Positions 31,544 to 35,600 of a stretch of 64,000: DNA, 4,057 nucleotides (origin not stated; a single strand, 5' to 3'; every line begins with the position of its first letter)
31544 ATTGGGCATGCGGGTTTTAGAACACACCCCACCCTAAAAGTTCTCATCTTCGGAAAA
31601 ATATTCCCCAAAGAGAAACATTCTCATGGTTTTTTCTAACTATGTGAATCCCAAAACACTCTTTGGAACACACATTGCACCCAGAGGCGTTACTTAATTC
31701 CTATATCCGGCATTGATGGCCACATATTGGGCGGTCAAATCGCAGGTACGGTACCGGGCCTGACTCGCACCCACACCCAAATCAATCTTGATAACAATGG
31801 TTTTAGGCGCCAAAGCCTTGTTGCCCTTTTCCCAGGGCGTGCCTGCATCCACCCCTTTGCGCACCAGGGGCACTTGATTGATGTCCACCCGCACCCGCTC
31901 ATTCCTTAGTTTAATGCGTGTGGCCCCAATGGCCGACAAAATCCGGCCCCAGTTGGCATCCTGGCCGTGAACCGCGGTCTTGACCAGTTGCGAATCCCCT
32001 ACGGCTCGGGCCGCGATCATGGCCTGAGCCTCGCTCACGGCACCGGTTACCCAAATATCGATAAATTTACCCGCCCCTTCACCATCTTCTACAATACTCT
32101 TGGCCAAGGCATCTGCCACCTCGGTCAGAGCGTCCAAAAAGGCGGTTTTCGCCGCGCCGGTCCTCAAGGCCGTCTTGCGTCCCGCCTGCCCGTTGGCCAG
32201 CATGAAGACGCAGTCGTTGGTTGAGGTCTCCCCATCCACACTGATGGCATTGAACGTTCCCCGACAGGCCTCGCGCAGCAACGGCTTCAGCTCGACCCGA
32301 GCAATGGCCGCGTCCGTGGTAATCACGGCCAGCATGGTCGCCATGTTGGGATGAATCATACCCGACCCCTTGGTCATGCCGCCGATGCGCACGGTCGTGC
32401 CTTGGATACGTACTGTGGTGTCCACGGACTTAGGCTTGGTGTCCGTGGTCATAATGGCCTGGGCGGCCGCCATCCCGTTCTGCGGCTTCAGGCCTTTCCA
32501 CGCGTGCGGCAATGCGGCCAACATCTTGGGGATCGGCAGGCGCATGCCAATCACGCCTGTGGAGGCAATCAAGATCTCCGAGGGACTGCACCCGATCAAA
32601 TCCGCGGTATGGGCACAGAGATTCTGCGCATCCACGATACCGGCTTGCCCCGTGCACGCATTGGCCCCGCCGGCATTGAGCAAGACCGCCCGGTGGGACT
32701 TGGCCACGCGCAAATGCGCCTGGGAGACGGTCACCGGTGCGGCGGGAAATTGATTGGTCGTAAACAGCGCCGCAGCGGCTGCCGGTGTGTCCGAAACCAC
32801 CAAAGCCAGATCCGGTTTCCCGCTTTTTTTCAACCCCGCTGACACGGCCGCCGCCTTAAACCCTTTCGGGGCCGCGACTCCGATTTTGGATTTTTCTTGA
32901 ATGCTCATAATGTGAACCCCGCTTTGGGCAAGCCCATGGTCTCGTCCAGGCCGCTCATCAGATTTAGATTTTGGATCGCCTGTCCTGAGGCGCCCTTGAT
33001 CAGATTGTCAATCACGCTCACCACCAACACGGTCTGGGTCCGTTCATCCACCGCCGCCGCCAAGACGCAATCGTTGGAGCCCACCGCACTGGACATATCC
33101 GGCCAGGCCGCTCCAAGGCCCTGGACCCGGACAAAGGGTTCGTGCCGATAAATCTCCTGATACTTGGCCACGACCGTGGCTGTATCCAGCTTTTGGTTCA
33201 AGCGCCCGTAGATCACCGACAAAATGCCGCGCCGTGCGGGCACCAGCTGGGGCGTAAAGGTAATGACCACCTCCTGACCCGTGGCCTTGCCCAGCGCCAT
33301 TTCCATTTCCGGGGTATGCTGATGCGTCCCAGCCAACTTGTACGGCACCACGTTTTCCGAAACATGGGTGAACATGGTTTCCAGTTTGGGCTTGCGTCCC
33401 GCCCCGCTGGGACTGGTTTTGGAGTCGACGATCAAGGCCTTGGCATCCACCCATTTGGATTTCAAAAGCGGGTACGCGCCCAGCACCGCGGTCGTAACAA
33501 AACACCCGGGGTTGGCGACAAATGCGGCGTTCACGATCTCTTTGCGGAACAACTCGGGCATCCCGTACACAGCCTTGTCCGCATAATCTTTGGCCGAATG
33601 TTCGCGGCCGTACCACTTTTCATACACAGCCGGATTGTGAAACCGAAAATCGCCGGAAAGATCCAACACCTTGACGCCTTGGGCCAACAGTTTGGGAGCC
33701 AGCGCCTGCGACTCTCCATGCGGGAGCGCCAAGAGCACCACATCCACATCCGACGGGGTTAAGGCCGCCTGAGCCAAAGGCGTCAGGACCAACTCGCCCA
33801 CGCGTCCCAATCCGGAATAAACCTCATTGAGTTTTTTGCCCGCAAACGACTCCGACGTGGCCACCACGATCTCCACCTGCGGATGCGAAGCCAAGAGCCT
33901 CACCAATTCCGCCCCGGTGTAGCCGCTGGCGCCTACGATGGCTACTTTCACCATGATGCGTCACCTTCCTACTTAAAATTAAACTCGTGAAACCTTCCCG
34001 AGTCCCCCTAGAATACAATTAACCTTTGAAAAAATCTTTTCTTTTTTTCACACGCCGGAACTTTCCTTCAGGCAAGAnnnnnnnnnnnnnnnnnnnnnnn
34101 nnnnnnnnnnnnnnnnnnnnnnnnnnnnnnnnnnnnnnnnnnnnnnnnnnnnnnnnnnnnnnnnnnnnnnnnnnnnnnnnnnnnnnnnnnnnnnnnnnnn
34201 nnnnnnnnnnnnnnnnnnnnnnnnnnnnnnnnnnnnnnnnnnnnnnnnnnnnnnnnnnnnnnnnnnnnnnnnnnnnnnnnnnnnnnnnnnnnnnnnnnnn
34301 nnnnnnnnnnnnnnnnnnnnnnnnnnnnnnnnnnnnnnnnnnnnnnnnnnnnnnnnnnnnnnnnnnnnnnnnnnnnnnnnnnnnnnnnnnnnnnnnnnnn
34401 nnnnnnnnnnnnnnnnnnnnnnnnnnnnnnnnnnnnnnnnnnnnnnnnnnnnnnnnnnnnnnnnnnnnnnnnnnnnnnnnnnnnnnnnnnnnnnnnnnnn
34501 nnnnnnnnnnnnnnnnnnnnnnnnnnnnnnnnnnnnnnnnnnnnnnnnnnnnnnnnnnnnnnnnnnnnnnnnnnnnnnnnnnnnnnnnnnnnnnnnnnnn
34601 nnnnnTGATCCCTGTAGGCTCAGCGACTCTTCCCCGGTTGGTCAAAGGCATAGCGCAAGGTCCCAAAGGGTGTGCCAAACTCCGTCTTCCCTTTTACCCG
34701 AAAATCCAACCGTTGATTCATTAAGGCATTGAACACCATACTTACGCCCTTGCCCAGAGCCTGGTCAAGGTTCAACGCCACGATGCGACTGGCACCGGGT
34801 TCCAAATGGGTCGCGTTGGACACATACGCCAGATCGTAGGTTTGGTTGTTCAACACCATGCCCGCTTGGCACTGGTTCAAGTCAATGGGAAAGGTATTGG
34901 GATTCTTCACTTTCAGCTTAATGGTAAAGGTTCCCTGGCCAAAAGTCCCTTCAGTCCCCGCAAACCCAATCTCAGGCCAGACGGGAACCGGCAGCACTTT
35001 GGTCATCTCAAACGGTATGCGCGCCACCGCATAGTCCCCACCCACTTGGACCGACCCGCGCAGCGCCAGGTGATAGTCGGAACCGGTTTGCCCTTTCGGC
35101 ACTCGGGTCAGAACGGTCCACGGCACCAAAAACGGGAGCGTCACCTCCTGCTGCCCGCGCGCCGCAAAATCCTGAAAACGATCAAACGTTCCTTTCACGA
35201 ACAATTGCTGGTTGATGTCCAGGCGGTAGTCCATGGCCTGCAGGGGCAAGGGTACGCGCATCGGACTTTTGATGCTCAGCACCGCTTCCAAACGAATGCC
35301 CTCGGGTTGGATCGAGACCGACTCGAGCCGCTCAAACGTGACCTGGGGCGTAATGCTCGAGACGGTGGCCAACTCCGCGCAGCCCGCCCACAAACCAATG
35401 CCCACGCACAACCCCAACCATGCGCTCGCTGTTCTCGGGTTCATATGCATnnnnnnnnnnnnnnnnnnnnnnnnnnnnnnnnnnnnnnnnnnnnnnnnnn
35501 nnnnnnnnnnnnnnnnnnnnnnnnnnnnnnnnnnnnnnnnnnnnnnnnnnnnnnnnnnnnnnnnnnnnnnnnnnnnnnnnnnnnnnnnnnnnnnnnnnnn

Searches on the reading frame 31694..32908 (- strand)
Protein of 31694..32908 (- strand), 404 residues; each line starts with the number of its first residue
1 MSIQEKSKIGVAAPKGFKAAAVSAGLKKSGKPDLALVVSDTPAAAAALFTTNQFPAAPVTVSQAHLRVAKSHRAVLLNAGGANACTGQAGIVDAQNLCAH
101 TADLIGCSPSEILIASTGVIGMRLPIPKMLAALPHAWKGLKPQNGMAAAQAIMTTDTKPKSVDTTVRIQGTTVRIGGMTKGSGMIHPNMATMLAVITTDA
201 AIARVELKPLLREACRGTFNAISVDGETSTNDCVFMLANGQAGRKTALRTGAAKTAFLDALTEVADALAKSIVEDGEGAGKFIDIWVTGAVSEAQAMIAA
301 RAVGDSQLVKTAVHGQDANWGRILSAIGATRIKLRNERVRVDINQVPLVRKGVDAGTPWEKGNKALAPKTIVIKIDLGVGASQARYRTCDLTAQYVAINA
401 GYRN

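Call 43: search_protein_families(library=pfam, proteins=[window:31694-32908:-], max_evalue=0.001)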
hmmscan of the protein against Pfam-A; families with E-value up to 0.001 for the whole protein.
window:31694-32908:- (404 aa): 1 family
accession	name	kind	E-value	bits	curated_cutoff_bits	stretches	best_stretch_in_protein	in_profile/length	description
PF01960.23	ArgJ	-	4.7e-139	463.7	32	1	18-403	1-376/377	ArgJ family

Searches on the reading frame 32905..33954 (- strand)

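Call 20: search_protein_families(library=pfam, proteins=[window:32905-33954:-], max_evalue=0.001)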
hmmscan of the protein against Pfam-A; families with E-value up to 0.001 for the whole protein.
window:32905-33954:- (349 aa): 5 families
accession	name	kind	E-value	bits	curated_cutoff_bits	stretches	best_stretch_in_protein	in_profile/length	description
PF22698.1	Semialdhyde_dhC_1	-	2.2e-50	171.2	27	1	151-317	1-165/165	Semialdehyde dehydrogenase, dimerisation domain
PF01118.30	Semialdhyde_dh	-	2.2e-34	118.9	26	1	3-142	1-120/121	Semialdehyde dehydrogenase, NAD binding domain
PF02774.23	Semialdhyde_dhC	-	1.6e-21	77.7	26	1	162-320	3-184/184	Semialdehyde dehydrogenase, dimerisation domain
PF03435.24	Sacchrp_dh_NADP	-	1.9e-05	25.4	25.1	1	4-127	1-120/129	Saccharopine dehydrogenase NADP binding domain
PF01113.26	DapB_N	-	0.00011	22.7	25.6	1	2-64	1-65/124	Dihydrodipicolinate reductase, N-terminus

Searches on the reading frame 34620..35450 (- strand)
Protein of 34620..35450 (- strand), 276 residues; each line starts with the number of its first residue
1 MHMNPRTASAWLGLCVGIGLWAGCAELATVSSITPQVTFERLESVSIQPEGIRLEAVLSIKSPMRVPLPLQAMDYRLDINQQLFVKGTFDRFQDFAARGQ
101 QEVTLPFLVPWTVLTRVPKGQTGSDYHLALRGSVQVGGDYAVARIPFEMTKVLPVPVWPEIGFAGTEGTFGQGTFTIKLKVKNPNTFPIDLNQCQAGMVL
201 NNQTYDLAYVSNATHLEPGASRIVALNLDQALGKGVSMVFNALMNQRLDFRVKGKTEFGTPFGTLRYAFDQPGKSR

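Call 90: search_protein_families(library=pfam, proteins=[window:34620-35450:-], max_evalue=0.0001)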
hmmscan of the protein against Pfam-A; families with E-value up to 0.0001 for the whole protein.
window:34620-35450:- (276 aa): 1 family
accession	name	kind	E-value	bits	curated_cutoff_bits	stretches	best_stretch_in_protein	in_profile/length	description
PF03168.19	LEA_2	-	7.1e-14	52.5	25.4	1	178-270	1-95/98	Late embryogenesis abundant protein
